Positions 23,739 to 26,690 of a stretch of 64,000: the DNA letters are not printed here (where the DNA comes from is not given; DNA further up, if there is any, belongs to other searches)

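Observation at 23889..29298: Tandem pyrogallol-transhydroxylase-like molybdopterin subunits without beta subunit, Tat signal or FS0 cluster motif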

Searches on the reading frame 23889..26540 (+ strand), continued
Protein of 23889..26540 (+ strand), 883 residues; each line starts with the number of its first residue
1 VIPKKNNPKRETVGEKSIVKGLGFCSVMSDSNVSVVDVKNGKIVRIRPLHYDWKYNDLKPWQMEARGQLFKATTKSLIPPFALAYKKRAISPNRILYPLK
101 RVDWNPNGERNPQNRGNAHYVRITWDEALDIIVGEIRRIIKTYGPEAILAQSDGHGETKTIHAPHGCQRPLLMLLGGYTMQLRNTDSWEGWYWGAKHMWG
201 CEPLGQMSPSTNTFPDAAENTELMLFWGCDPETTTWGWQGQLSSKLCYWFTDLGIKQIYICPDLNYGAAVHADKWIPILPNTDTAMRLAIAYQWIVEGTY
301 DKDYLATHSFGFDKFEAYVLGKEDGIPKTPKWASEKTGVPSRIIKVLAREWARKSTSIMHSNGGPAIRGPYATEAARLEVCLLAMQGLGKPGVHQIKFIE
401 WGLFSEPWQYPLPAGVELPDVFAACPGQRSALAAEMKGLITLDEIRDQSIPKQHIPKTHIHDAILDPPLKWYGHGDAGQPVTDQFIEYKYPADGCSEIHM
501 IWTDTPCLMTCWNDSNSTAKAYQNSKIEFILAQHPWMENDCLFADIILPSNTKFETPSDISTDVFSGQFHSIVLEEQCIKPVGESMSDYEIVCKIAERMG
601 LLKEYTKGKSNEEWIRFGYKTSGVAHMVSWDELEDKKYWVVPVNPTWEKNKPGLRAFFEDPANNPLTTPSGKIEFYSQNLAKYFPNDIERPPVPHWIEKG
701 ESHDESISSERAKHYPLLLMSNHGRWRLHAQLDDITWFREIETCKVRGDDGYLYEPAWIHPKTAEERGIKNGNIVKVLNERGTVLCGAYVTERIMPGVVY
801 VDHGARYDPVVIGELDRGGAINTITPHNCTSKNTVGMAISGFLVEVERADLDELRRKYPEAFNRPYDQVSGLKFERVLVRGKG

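Call 68: find_encoding_contigs(protein=P0002, flank=10000, max_places=2)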
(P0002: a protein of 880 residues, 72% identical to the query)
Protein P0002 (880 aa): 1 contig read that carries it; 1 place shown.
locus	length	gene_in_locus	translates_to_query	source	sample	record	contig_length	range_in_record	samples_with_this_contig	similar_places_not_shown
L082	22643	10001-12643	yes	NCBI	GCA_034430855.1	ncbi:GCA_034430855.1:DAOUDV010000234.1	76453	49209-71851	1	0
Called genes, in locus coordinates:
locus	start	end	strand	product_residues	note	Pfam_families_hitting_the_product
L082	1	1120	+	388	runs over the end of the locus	PF02771:Acyl-CoA_dh_N, PF02770:Acyl-CoA_dh_M, PF00441:Acyl-CoA_dh_1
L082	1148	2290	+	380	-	PF02771:Acyl-CoA_dh_N, PF02770:Acyl-CoA_dh_M, PF00441:Acyl-CoA_dh_1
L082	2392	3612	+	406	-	PF01321:Creatinase_N (faint), PF00557:Peptidase_M24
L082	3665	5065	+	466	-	PF00890:FAD_binding_2, PF01266:DAO (weak), PF03486:HI0933_like (faint), PF07992:Pyr_redox_2 (faint), PF12831:FAD_oxidored (weak)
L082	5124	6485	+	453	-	PF13336:AcetylCoA_hyd_C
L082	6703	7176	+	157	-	PF03928:HbpS-like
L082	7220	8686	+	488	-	PF11794:HpaB_N, PF03241:HpaB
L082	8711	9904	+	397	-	PF00465:Fe-ADH, PF13685:Fe-ADH_2 (weak), PF25137:ADH_Fe_C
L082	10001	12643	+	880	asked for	PF21423:AhtL-like_1st, PF00384:Molybdopterin, PF01568:Molydop_binding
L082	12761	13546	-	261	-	PF00106:adh_short, PF08659:KR, PF13561:adh_short_C2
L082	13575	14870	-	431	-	PF06808:DctM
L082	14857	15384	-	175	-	PF04290:DctQ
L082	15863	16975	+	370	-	-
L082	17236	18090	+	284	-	-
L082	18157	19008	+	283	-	-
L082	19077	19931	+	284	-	-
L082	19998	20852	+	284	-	-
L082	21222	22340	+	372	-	-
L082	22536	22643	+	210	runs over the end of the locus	PF02607:B12-binding_2, PF02310:B12-binding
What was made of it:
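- L082 has a 72% TH1 ortholog in the same operon without the trio (call 68).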

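Call 84: predict_structure(alignment_id=A1)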
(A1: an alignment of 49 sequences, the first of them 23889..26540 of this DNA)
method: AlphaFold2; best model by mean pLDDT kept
length: 883 residues; sequences in the alignment: 49
mean_pLDDT: 82.5   pTM: 0.87
mean pLDDT of the five models: 82.5, 79.1, 79.0, 77.5, 74.4
residues with pLDDT >= 90: 377; 70-90: 338; 50-70: 120; < 50: 48
segments of 3 or more residues with pLDDT < 50: 1-12, 185-198, 200-207, 363-367, 724-726
pLDDT, mean of each block of 10 residues (from residue 1): 35 75 65 86 89 70 93 83 77 91 93 92 98 98 97 71 82 93 56 43 51 93 83 63 85 92 65 85 89 98 96 97 96 94 97 91 52 72 92 83 74 89 76 66 59 85 91 70 81 96 83 75 96 89 94 88 84 91 91 97 93 93 92 92 91 91 87 88 83 81 74 88 51 69 81 88 96 93 91 88 74 78 70 60 91 93 77 80 43
secondary structure, 60 per line:
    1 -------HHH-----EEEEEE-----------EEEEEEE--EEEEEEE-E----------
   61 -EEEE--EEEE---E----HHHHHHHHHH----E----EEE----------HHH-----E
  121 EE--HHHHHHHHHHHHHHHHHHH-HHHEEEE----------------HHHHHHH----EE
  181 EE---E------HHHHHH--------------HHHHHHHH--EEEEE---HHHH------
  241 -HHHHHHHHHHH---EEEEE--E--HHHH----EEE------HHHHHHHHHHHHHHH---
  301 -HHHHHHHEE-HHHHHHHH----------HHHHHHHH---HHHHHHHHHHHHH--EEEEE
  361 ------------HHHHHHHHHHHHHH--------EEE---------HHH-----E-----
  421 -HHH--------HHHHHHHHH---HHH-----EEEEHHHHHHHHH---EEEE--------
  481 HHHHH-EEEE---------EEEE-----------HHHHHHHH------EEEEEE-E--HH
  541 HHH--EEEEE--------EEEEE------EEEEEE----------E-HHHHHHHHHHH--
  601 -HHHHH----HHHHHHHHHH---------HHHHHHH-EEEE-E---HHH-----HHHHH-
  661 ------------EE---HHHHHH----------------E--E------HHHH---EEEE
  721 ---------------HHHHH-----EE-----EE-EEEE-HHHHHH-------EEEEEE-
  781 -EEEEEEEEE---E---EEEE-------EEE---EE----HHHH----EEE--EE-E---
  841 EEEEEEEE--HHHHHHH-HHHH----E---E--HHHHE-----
elements in order (helices of 4 or more, strands of 3 or more residues): E16-21 E33-39 E42-48 E62-65 E68-71 H80-89 E99-101 E120-122 H125-143 E148-151 H168-174 E179-182 H193-198 H213-220 E223-227 H231-234 H242-252 E256-260 H266-269 E274-276 H283-297 H302-308 H312-319 H330-337 H341-353 E356-360 H373-386 E395-397 H433-441 E453-456 H457-465 E469-472 H481-485 E487-490 E500-503 H515-522 E529-534 H539-543 E546-550 E559-563 E570-575 H588-598 H602-606 H611-620 H630-636 E638-641 H655-659 H678-683 H710-713 E717-720 H736-740 E756-759 H761-766 E774-779 E782-790 E798-801 E809-811 H821-824 E829-831 E841-848 H851-857 H859-862 H874-877

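Call 86: fold_search(model_id=the predicted structure, library=pdb)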
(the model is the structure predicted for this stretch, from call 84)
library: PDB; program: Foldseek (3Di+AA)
matches with E <= 10: 975; with E <= 0.001: 168
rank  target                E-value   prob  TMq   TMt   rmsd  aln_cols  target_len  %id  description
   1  4v4c_A                1.1e-77  1.00  0.84  0.85   3.8       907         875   34  Crystal Structure of Pyrogallol-Phloroglucinol Transhydroxylase from Pelobacter acidigallici (released 2014-07-09)
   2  1dms                  2.2e-60  1.00  0.76  0.88   4.5       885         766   25  STRUCTURE OF DMSO REDUCTASE (released 1998-07-01)
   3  1h5n_A                3.7e-60  1.00  0.76  0.88   3.7       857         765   26  DMSO REDUCTASE MODIFIED BY THE PRESENCE OF DMS AND AIR (released 2002-05-17)
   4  2dmr                  7.4e-60  1.00  0.77  0.87   3.6       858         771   26  DITHIONITE REDUCED DMSO REDUCTASE FROM RHODOBACTER CAPSULATUS (released 1998-03-18)
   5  7l5s                  7.9e-60  1.00  0.76  0.87   4.0       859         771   26  Crystal Structure of Haemophilus influenzae MtsZ at pH 5.5 (released 2021-04-21)
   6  1dmr                  3.0e-59  1.00  0.77  0.87   4.7       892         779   26  OXIDIZED DMSO REDUCTASE FROM RHODOBACTER CAPSULATUS (released 1998-03-18)
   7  1e60_A                4.3e-59  1.00  0.76  0.86   4.4       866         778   26  OXIDIZED DMSO REDUCTASE EXPOSED TO HEPES - Structure II BUFFER (released 2000-08-25)
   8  1e18                  4.3e-59  1.00  0.78  0.87   4.6       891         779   26  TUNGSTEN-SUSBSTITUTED DMSO REDUCTASE FROM RHODOBACTER CAPSULATUS (released 2000-06-11)
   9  1e60_C                4.5e-59  1.00  0.77  0.88   4.3       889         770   26  OXIDIZED DMSO REDUCTASE EXPOSED TO HEPES - Structure II BUFFER (released 2000-08-25)
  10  7l5i                  5.7e-59  1.00  0.76  0.87   3.9       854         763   26  Crystal Structure of Haemophilus influenzae MtsZ at pH 7.0 (released 2021-04-21)
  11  1e5v_A                6.8e-59  1.00  0.76  0.87   3.9       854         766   26  OXIDIZED DMSO REDUCTASE EXPOSED TO HEPES BUFFER (released 2000-08-25)
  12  4dmr                  7.2e-59  1.00  0.77  0.87   3.8       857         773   26  REDUCED DMSO REDUCTASE FROM RHODOBACTER CAPSULATUS WITH BOUND DMSO SUBSTRATE (released 1998-03-18)
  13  1e61_A                1.1e-58  1.00  0.77  0.88   3.5       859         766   26  OXIDIZED DMSO REDUCTASE EXPOSED TO HEPES - Structure II BUFFER (released 2000-08-25)
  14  9h4t_A                1.7e-58  1.00  0.75  0.83   4.4       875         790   25  Crystal Structure of TorA (released 2025-02-26)
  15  9h4t_B                3.5e-58  1.00  0.76  0.83   4.8       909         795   24  Crystal Structure of TorA (released 2025-02-26)
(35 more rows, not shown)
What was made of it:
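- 23889..26540 (+): TH1: AthL-family Mo-bisMGD catalytic subunit, 883 aa. Predicted Mo ligand Ser187; catalytic-type His155 and Asp186. Structure model: mean pLDDT 82.5 (call 84); Foldseek TM 0.84 to 4v4c_A (call 86).
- On Transhydroxylase (AthL/PgtL-RhL) family of the DMSO-reductase superfamily: Foldseek rank 1, TM 0.84/0.85 (call 86).
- Predicted fold TM 0.84/0.85 to 4v4c_A (calls 84, 86). DMSO reductases are the next-best structural matches, TM 0.76 (call 86).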
